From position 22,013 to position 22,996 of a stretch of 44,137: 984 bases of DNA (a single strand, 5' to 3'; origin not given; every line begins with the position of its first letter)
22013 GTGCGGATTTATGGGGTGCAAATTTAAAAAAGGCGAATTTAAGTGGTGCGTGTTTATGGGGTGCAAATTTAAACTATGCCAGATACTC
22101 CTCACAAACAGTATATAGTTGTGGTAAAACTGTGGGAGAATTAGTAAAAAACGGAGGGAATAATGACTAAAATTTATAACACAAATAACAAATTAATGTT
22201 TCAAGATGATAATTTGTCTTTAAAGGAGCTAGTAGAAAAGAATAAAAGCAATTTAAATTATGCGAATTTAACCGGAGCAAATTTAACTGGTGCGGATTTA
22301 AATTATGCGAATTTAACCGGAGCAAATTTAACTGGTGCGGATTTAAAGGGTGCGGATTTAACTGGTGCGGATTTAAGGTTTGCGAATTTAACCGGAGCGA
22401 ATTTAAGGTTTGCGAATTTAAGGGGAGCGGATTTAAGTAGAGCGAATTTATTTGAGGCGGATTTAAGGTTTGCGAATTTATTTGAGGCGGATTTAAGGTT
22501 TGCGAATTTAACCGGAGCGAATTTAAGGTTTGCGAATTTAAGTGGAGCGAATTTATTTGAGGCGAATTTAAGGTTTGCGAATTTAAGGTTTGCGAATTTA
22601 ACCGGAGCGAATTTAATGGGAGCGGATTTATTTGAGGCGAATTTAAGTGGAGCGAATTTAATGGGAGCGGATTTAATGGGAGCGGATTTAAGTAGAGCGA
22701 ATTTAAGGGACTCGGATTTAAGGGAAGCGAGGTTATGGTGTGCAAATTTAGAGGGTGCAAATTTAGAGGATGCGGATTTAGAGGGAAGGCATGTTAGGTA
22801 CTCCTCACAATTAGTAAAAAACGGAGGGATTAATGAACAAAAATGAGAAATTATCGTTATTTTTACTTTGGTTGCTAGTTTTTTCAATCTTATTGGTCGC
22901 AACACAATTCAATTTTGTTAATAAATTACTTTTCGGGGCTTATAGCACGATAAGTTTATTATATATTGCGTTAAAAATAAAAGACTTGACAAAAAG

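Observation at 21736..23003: Tandem pentapeptide-repeat proteins plus a coupled two-TM peptide: candidate DNA-mimic or counter-defence cassette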

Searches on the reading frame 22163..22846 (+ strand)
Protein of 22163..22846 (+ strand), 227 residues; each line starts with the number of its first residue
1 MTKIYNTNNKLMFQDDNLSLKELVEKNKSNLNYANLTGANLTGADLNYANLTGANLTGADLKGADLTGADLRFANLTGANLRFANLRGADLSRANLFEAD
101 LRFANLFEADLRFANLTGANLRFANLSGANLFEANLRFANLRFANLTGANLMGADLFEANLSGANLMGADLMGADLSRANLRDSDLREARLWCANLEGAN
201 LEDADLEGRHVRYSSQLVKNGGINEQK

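Call 6: search_protein_families(library=pfam, proteins=[window:22163-22843:+], max_evalue=0.01)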
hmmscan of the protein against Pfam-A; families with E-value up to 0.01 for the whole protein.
window:22163-22843:+ (227 aa): 4 families
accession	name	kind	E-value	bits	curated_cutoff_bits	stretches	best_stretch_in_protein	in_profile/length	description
PF00805.28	Pentapeptide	-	2.4e-76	251.1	20.2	7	34-72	1-39/40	Pentapeptide repeats (8 copies)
PF13599.13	Pentapeptide_4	-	1.2e-18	67.3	38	3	145-212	7-74/78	Pentapeptide repeat region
PF13576.12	Pentapeptide_3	-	3.1e-14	53.4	27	1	48-70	3-27/48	Pentapeptide repeats (9 copies)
PF25296.1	Decapeptide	-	1.5e-05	25.2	45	0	35-93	11-69/74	Decapeptide repeat region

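Call 9: find_homologous_proteins(query=window:22163-22843:+, max_evalue=1e-10)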
Query window:22163-22843:+ (227 aa): 6203 proteins with E <= 1e-10 among 8000 candidates; the best 120 are listed.
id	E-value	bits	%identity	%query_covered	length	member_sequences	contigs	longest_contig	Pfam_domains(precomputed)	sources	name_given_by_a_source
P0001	3.1e-60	222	49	85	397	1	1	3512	PF13576.13,PF13599.14,PF00805.29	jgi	jgi:uncharacterized protein YjbI with pentapeptide repeats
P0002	4.9e-57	211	55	79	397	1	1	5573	PF13576.13,PF13599.14,PF00805.29,PF25296.2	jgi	jgi:uncharacterized protein YjbI with pentapeptide repeats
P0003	2.5e-55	206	48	85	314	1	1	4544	PF19062.6,PF13576.13,PF13599.14,PF00805.29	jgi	jgi:uncharacterized protein YjbI with pentapeptide repeats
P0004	1.9e-52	196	63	69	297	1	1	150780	PF13576.13,PF13599.14,PF00805.29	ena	-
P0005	6.6e-49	185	53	79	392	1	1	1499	PF12728.14,PF13576.13,PF13599.14,PF00805.29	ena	-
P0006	9.8e-48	181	53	79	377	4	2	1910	PF13576.13,PF13599.14,PF00805.29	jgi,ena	-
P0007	3.9e-47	179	55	75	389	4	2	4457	PF13576.13,PF13599.14,PF00805.29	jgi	jgi:uncharacterized protein YjbI with pentapeptide repeats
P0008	1.1e-46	177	47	86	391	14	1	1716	PF13576.13,PF13599.14,PF00805.29,PF00520.38,PF07885.23,PF25296.2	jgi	jgi:uncharacterized protein YjbI with pentapeptide repeats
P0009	5.3e-46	175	48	75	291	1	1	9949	PF19062.6,PF13576.13,PF13599.14,PF00805.29,PF25296.2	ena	-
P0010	1.0e-45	174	58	57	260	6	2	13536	PF19062.6,PF13576.13,PF13599.14,PF00805.29,PF25296.2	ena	-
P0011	2.3e-45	173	46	85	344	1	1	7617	PF13576.13,PF13599.14,PF00805.29,PF25296.2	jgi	jgi:uncharacterized protein YjbI with pentapeptide repeats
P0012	8.6e-45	171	64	41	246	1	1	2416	PF19062.6,PF13576.13,PF13599.14,PF00805.29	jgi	jgi:hypothetical protein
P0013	8.7e-45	171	53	76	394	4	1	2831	PF13576.13,PF13599.14,PF00805.29,PF25296.2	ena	-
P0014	2.4e-44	170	55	71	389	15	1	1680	PF13576.13,PF13599.14,PF00805.29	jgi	jgi:uncharacterized protein YjbI with pentapeptide repeats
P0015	1.0e-43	168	49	78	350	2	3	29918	PF13576.13,PF13599.14,PF00805.29,PF25296.2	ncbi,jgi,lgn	jgi:uncharacterized protein YjbI with pentapeptide repeats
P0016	3.2e-43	166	51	82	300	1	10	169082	PF19062.6,PF13576.13,PF13599.14,PF00805.29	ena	-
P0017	3.8e-43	166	50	74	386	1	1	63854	PF13576.13,PF13599.14,PF00805.29,PF25296.2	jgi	jgi:uncharacterized protein YjbI with pentapeptide repeats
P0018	4.4e-43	166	49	83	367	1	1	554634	PF13576.13,PF20694.3,PF13599.14,PF00805.29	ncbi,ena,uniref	ncbi:pentapeptide repeat-containing protein [Moorena producens]|uniref:pentapeptide repeat-containin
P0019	1.0e-42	164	53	65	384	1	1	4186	PF13576.13,PF13599.14,PF00805.29,PF25296.2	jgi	jgi:uncharacterized protein YjbI with pentapeptide repeats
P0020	1.2e-42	164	54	74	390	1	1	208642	PF13576.13,PF13599.14,PF00805.29,PF25296.2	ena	-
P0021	3.1e-42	163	45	78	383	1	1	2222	PF13576.13,PF13599.14,PF00805.29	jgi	-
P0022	4.1e-42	162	53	89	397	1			PF13576.13,PF13599.14,PF00805.29,PF25296.2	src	-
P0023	5.2e-42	162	50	78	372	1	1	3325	PF13576.13,PF13599.14,PF00805.29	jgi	-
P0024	6.0e-42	162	45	74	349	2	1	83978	PF13576.13,PF13599.14,PF00805.29,PF07885.23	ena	-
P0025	7.1e-42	162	56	81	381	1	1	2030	PF13576.13,PF13599.14,PF00805.29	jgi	jgi:uncharacterized protein YjbI with pentapeptide repeats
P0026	1.6e-41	160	52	79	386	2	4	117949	PF13576.13,PF13091.13,PF13599.14,PF00805.29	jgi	jgi:uncharacterized protein YjbI with pentapeptide repeats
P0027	1.7e-41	160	47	85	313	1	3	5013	PF13576.13,PF13599.14,PF00805.29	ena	-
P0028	3.2e-41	160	55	74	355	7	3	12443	PF13576.13,PF13599.14,PF00805.29,PF07885.23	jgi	jgi:uncharacterized protein YjbI with pentapeptide repeats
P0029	3.7e-41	159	49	74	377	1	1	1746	PF13576.13,PF13599.14,PF00805.29,PF25296.2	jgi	jgi:uncharacterized protein YjbI with pentapeptide repeats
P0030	2.5e-40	157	53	75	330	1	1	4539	PF13576.13,PF13599.14,PF00805.29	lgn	-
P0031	3.0e-40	156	49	78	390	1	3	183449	PF13576.13,PF13599.14,PF00805.29,PF07885.23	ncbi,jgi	-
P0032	4.4e-40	156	46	81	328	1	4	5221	PF13576.13,PF13599.14,PF00805.29,PF25296.2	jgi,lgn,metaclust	metaclust:\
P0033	5.2e-40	156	47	89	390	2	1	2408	PF13576.13,PF13599.14,PF00805.29,PF25296.2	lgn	-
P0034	9.2e-40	155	43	77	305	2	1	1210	PF13576.13,PF13599.14,PF00805.29,PF25296.2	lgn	-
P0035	1.6e-39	154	50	70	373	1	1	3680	PF13576.13,PF13599.14,PF00805.29,PF25296.2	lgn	-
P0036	1.6e-39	154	52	64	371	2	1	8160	PF13576.13,PF13599.14,PF00805.29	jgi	jgi:uncharacterized protein YjbI with pentapeptide repeats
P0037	2.3e-39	153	47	69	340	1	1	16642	PF13576.13,PF13599.14,PF00805.29,PF07885.23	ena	-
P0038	3.3e-39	153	53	74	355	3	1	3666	PF13576.13,PF13599.14,PF00805.29,PF07885.23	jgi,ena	-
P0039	5.0e-39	152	60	52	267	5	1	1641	PF13576.13,PF13599.14,PF00805.29,PF25296.2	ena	-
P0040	1.5e-38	151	44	78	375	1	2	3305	PF13576.13,PF13599.14,PF00805.29,PF25296.2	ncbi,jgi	jgi:uncharacterized protein YjbI with pentapeptide repeats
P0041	2.5e-38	150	60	68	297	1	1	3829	PF19062.6,PF13576.13,PF13599.14,PF00805.29,PF25296.2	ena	-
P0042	4.0e-38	149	57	76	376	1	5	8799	PF13576.13,PF13599.14,PF00805.29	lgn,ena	-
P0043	4.2e-38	149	48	72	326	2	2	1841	PF13576.13,PF13599.14,PF00805.29,PF07885.23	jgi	-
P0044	1.1e-37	148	53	79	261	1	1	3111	PF13576.13,PF13599.14,PF00805.29,PF25296.2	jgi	jgi:uncharacterized protein YjbI with pentapeptide repeats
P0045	1.1e-37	148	39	85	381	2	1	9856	PF13576.13,PF13599.14,PF00805.29,PF25296.2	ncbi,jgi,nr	ncbi:MAG: pentapeptide repeat-containing protein [Hyphomonadaceae bacterium]|nr:pentapeptide repeat-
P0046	1.7e-37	147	40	88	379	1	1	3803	PF13576.13,PF13599.14,PF00805.29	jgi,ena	-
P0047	2.2e-37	147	44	85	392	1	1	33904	PF13576.13,PF13599.14,PF00805.29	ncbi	-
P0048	2.6e-37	147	54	79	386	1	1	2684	PF13576.13,PF13599.14,PF00805.29,PF25296.2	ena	-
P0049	2.7e-37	147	37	80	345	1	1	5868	PF13576.13,PF13599.14,PF00805.29,PF25296.2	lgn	-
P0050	2.8e-37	147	50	78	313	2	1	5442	PF13576.13,PF13599.14,PF00805.29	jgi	jgi:uncharacterized protein YjbI with pentapeptide repeats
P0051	3.0e-37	147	49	80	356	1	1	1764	PF13576.13,PF13599.14,PF00805.29,PF25296.2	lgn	-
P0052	3.3e-37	146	52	72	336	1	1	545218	PF13576.13,PF13599.14,PF00805.29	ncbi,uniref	ncbi:pentapeptide repeat-containing protein [Sphaerisporangium sp. B11E5]|uniref:pentapeptide repeat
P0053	4.7e-37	146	39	83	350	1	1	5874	PF13576.13,PF13599.14,PF00805.29,PF25296.2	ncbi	-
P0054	5.2e-37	146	44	83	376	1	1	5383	PF13576.13,PF13599.14,PF00805.29,PF25296.2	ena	-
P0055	5.2e-37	146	60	57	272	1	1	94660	PF19062.6,PF13576.13,PF13599.14,PF00805.29,PF25296.2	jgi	jgi:hypothetical protein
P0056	5.4e-37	146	66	56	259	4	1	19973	PF19062.6,PF13576.13,PF13599.14,PF00805.29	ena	-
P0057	7.5e-37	145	45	83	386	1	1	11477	PF13576.13,PF13599.14,PF00805.29,PF25296.2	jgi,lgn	-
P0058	7.8e-37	145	50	87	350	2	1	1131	PF13576.13,PF13599.14,PF00805.29,PF25296.2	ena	-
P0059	8.8e-37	145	52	76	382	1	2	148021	PF13576.13,PF13599.14,PF00805.29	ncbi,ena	-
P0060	8.9e-37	145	46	84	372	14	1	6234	PF13576.13,PF13599.14,PF00805.29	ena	-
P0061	1.0e-36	145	62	72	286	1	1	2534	PF19062.6,PF13599.14,PF00805.29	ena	-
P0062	1.1e-36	145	39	87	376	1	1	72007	PF13576.13,PF13599.14,PF00805.29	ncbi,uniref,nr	ncbi:pentapeptide repeat-containing protein [Nodularia sp. UHCC 0506]|uniref:pentapeptide repeat-con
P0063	1.3e-36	145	57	75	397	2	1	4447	PF13576.13,PF13599.14,PF00805.29,PF25296.2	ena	-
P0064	2.8e-36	143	54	63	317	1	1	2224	PF13576.13,PF13599.14,PF00805.29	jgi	jgi:hypothetical protein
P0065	2.8e-36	143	43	82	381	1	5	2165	PF13576.13,PF13599.14,PF00805.29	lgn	-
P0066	2.8e-36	143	54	73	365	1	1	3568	PF13576.13,PF13599.14,PF00805.29,PF25296.2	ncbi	-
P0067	5.5e-36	142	51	70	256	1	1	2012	PF19062.6,PF13576.13,PF13599.14,PF00805.29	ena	-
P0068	5.9e-36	142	62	56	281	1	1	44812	PF19062.6,PF13576.13,PF13599.14,PF00805.29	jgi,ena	-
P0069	5.9e-36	142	58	66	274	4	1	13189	PF19062.6,PF13576.13,PF13599.14,PF00805.29,PF25296.2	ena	-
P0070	7.6e-36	142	51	89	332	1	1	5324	PF19062.6,PF13576.13,PF13599.14,PF00805.29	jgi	jgi:uncharacterized protein YjbI with pentapeptide repeats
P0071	1.0e-35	142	43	93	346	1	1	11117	PF13576.13,PF13599.14,PF00805.29,PF25296.2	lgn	-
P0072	1.2e-35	141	53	72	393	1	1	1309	PF13576.13,PF13599.14,PF00805.29,PF25296.2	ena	-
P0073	1.2e-35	141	47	76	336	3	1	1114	PF13576.13,PF13599.14,PF00805.29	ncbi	-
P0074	1.2e-35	141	55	58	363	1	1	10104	PF13576.13,PF13599.14,PF00805.29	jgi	jgi:uncharacterized protein YjbI with pentapeptide repeats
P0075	1.3e-35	141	47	70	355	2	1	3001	PF13576.13,PF13599.14,PF00805.29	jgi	jgi:uncharacterized protein YjbI with pentapeptide repeats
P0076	1.4e-35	141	53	82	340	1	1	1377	PF10544.16,PF13576.13,PF13455.13,PF13599.14,PF00805.29,PF25296.2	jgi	-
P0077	1.7e-35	141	50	70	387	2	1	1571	PF13576.13,PF13599.14,PF00805.29,PF25296.2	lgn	-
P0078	1.7e-35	141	54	78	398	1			PF13576.13,PF13599.14,PF00805.29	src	-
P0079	1.8e-35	141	56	66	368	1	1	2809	PF13576.13,PF13599.14,PF00805.29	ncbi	-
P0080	1.9e-35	141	47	65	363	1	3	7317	PF13576.13,PF13599.14,PF00805.29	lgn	-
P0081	2.2e-35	140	50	90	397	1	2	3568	PF13576.13,PF01381.29,PF13599.14,PF00805.29,PF13560.13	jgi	jgi:uncharacterized protein YjbI with pentapeptide repeats/DNA-binding XRE family transcriptional re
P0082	2.4e-35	140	51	80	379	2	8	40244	PF13576.13,PF13599.14,PF00805.29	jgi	jgi:uncharacterized protein YjbI with pentapeptide repeats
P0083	2.5e-35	140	45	84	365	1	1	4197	PF13576.13,PF13599.14,PF00805.29,PF25296.2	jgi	jgi:uncharacterized protein YjbI with pentapeptide repeats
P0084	3.2e-35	140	51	70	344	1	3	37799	PF13576.13,PF13599.14,PF00805.29,PF18741.8,PF25296.2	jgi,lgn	jgi:uncharacterized protein YjbI with pentapeptide repeats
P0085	3.9e-35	140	43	82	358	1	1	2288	PF13576.13,PF13599.14,PF00805.29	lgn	-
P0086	4.0e-35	140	42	74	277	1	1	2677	PF13576.13,PF13599.14,PF00805.29,PF25296.2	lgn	-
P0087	4.3e-35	140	64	54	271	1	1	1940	PF13576.13,PF13599.14,PF00805.29,PF25296.2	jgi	-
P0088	4.4e-35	139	38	94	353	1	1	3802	PF13576.13,PF13599.14,PF00805.29,PF25296.2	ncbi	-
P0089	4.5e-35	139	45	100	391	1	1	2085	PF13576.13,PF13599.14,PF00805.29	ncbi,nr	ncbi:MAG: pentapeptide repeat-containing protein, partial [Pseudanabaenales cyanobacterium]|nr:penta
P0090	4.8e-35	139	55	78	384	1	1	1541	PF13576.13,PF13599.14,PF00805.29,PF25296.2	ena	-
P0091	5.8e-35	139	60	70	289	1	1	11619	PF13576.13,PF13599.14,PF00805.29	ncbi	-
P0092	7.5e-35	139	54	82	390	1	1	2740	PF13576.13,PF13599.14,PF00805.29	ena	-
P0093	9.5e-35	138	37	89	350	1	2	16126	PF13576.13,PF13599.14,PF00805.29,PF25296.2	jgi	jgi:Uncharacterized low-complexity proteins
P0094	9.6e-35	138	53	79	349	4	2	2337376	PF13576.13,PF13599.14,PF00805.29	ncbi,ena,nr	ncbi:TPA: pentapeptide repeat-containing protein [Citrobacter youngae]|nr:pentapeptide repeat-contai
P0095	9.6e-35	138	46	81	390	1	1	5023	PF13576.13,PF13599.14,PF00805.29,PF07885.23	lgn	-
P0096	1.3e-34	138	46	80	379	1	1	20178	PF13576.13,PF13599.14,PF00805.29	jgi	jgi:uncharacterized protein YjbI with pentapeptide repeats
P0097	1.3e-34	138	47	75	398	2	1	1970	PF13576.13,PF13599.14,PF00805.29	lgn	-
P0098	1.5e-34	138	48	74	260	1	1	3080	PF13576.13,PF13599.14,PF00805.29,PF25296.2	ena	-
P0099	1.6e-34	138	53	77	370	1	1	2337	PF13576.13,PF13599.14,PF00805.29,PF25296.2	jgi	jgi:uncharacterized protein YjbI with pentapeptide repeats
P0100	1.8e-34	137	53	63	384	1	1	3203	PF13599.14,PF00805.29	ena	-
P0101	1.9e-34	137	57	61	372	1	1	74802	PF13576.13,PF13599.14,PF00805.29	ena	-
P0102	3.0e-34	137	52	68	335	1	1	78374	PF13576.13,PF13599.14,PF00805.29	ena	-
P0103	3.5e-34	137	43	85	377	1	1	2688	PF13576.13,PF13599.14,PF00805.29,PF07885.23,PF25296.2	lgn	-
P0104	3.8e-34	136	63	66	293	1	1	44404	PF19062.6,PF13576.13,PF13599.14,PF00805.29,PF25296.2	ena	-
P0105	5.6e-34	136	49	80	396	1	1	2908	PF13576.13,PF13599.14,PF00805.29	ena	-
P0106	5.8e-34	136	49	79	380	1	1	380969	PF01582.26,PF13576.13,PF13599.14,PF00805.29,PF13676.12,PF25296.2,PF08937.17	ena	-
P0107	7.6e-34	135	43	82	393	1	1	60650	PF13576.13,PF13599.14,PF00805.29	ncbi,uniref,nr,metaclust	ncbi:pentapeptide repeat-containing protein [Aldersonia kunmingensis]|uniref:pentapeptide repeat-con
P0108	8.9e-34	135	50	66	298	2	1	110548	PF19062.6,PF13576.13,PF13599.14,PF00805.29,PF25296.2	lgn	-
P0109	9.4e-34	135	49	78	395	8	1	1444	PF13576.13,PF13599.14,PF00805.29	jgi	jgi:uncharacterized protein YjbI with pentapeptide repeats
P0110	9.8e-34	135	50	80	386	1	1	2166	PF13576.13,PF13599.14,PF00805.29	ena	-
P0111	1.0e-33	135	54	77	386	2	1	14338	PF13576.13,PF13599.14,PF00805.29,PF25296.2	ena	-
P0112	1.1e-33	135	35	83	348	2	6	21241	PF13576.13,PF13599.14,PF00805.29,PF25296.2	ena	-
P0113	1.1e-33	135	64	67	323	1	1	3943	PF13576.13,PF13599.14,PF00805.29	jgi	jgi:uncharacterized protein YjbI with pentapeptide repeats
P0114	1.3e-33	135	47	70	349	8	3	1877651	PF13576.13,PF13599.14,PF00805.29,PF07885.23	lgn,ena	-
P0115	1.4e-33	135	46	85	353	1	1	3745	PF13576.13,PF13599.14,PF00805.29,PF25296.2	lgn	-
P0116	1.6e-33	134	55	47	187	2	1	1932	PF13599.14,PF00805.29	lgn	-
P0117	1.6e-33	134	53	81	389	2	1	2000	PF13576.13,PF13599.14,PF00805.29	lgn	-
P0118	1.6e-33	134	51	75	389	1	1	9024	PF13576.13,PF13599.14,PF00805.29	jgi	jgi:uncharacterized protein YjbI with pentapeptide repeats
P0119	1.7e-33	134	44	70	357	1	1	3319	PF13576.13,PF13599.14,PF00805.29,PF07885.23,PF25296.2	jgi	jgi:uncharacterized protein YjbI with pentapeptide repeats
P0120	1.8e-33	134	36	86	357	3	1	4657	PF13576.13,PF13599.14,PF00805.29,PF07885.23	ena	-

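Call 10: search_protein_families(library=phrogs, proteins=[window:22163-22843:+], max_evalue=0.01)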
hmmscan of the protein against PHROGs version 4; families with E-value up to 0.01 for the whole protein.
window:22163-22843:+ (227 aa): 12 families
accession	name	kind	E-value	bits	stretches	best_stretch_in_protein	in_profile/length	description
phrog_7713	-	unknown function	1.6e-55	186.2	5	92-137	28-73/103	-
phrog_31265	-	unknown function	4.5e-41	142.5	2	25-136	35-146/264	-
phrog_923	-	unknown function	1.4e-35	123.3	2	16-122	779-887/990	-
phrog_15350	-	unknown function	1.4e-31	110.9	3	13-112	156-257/494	-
phrog_31567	-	unknown function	4.5e-23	82.9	3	67-94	46-73/151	-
phrog_12514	-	unknown function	3.7e-20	73.5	2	4-129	120-244/287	-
phrog_30240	-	unknown function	1.5e-18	67.9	3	75-181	154-260/438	-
phrog_29553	-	unknown function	6.9e-14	52.3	0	79-93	20-34/63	-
phrog_7653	-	unknown function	8.5e-09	35.3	1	52-141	199-287/782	-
phrog_28766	-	tail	4.4e-07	29.6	0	32-93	147-208/472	tail fiber protein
phrog_37032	-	unknown function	1.2e-06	29.3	0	54-73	8-30/110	-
phrog_14525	-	unknown function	5.9e-06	27.7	0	131-172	25-66/89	-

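Call 13: find_encoding_contigs(protein=window:22163-22846:+, flank=5000)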
Protein window:22163-22846:+ (227 aa): no gene with exactly this product is on record in the collection.

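Call 34: search_protein_families(library=padloc, proteins=[window:22163-22843:+], max_evalue=0.01)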
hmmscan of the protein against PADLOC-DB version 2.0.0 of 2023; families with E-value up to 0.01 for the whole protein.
window:22163-22843:+ (227 aa): 0 families

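Call 35: search_protein_families(library=ncbifam, proteins=[window:22163-22843:+], max_evalue=0.01)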
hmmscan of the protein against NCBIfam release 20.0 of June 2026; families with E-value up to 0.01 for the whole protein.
window:22163-22843:+ (227 aa): 19 families
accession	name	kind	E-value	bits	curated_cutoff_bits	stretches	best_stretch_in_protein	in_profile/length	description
NF052603.1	penta_Alr5209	equivalog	9.5e-45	151.4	125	3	134-220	18-104/113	Alr5209 family pentapeptide repeat protein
NF047416.1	penta_HetL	equivalog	4.5e-40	137.4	260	3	141-211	40-110/218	heterocyst differentiation pentapeptide repeat protein HetL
NF011743.0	PRK15196.1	equivalog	2.5e-34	118.7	354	1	36-208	149-316/350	type III secretion system effector PipB2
NF011744.0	PRK15197.1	equivalog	4.9e-31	108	274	3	73-169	153-249/291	SPI-2 type III secretion system effector PipB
NF000071.4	penta_rpt_QnrA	exception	2.4e-30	105.9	450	4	83-212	61-190/218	QnrA family quinolone resistance pentapeptide repeat protein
NF033086.2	penta_rpt_Qnr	equivalog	2.8e-20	72.9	240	2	76-206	48-183/211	Qnr family pentapeptide repeat protein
NF000349.1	mfpA_AE000516.2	equivalog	1.7e-18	67.1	360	3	48-106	86-144/183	pentapeptide repeat protein MfpA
NF038182.1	penta_rpt_SmQnr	exception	1.7e-17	64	460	3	27-110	118-196/215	SmQnr family pentapeptide repeat protein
NF012152.0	penta_rpt_QnrC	exception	6.5e-17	62.2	500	2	60-207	12-160/221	QnrC family quinolone resistance pentapeptide repeat protein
NF012151.0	penta_rpt_QnrAS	exception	2e-16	60.7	490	1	76-205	54-188/218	QnrAS family quinolone resistance pentapeptide repeat protein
NF000421.1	penta_rpt_QnrVC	exception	3.2e-15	56.6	460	2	85-206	37-159/218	QnrVC family quinolone resistance pentapeptide repeat protein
NF000056.3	penta_rpt_QnrS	exception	3.9e-15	56.1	460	2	77-209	55-187/218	QnrS family quinolone resistance pentapeptide repeat protein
NF033375.2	penta_rpt_QnrE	exception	6.8e-14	52.4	480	2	78-210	53-190/214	QnrE family quinolone resistance pentapeptide repeat protein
NF000420.1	penta_rpt_QnrB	exception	1.8e-13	51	460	2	86-209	61-189/214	QnrB family quinolone resistance pentapeptide repeat protein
NF000139.2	penta_rpt_QnrD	exception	5e-10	39.7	425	2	114-199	114-199/214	QnrD family quinolone resistance pentapeptide repeat protein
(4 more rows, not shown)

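Call 38: search_solved_structures(query=window:22163-22843:+, max_evalue=0.00001)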
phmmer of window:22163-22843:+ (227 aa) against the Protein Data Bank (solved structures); distinct sequences matched with E-value up to 0.00001: 27.
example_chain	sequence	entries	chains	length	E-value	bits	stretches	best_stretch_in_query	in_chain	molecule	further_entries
4yfo_A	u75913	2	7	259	2.9e-47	164.5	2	50-203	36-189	beta1_ex1 | 6beta1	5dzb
5dqa_A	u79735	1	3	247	9.3e-40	140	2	52-205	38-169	t3284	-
3du1_X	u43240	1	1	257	1.5e-35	126.2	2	72-209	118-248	All3740 protein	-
4yc5_A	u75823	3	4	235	1.4e-34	123.1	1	50-184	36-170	beta1 | beta1 protein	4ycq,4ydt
4yei_A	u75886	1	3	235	2.9e-34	122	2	50-184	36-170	beta1mut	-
5di5_A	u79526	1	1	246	1.4e-33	119.8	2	100-193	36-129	beta1 t801 loop variant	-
5dns_A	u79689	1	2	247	1.5e-32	116.4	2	53-206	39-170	t1428 beta1 loop design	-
5dn0_A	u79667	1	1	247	5.1e-32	114.7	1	101-191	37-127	beta1 t1555 loop variant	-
5dra_A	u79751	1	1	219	5.6e-32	114.6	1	30-190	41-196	3beta1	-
2j8k_A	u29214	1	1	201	1.3e-26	97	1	54-209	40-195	NP275-NP276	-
6omx_A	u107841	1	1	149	1e-17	67.9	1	44-135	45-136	Alr5209 protein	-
2bm4_A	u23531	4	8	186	9.8e-13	51.7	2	65-209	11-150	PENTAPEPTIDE REPEAT FAMILY PROTEIN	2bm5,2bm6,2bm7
2o6w_A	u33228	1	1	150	2.1e-12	50.6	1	74-153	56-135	Repeat Five Residue (Rfr) protein or pentapeptide repeat protein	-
3n90_A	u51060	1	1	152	2.7e-12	50.3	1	118-181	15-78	Thylakoid lumenal 15 kDa protein 1, chloroplastic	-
3pss_A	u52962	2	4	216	1.3e-11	48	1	51-190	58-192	Qnr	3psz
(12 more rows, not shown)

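Call 39: find_encoding_contigs(protein=P0116, flank=5000)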
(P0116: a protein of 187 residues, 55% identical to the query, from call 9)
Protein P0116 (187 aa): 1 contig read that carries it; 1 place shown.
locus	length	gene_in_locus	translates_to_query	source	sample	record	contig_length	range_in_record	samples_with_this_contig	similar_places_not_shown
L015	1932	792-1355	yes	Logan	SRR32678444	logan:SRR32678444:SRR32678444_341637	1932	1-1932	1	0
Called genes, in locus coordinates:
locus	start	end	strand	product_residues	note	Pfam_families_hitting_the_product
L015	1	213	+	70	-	?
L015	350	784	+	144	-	-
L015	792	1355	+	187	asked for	PF00805:Pentapeptide, PF13599:Pentapeptide_4 (weak), PF00805:Pentapeptide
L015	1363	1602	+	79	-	-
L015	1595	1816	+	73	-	-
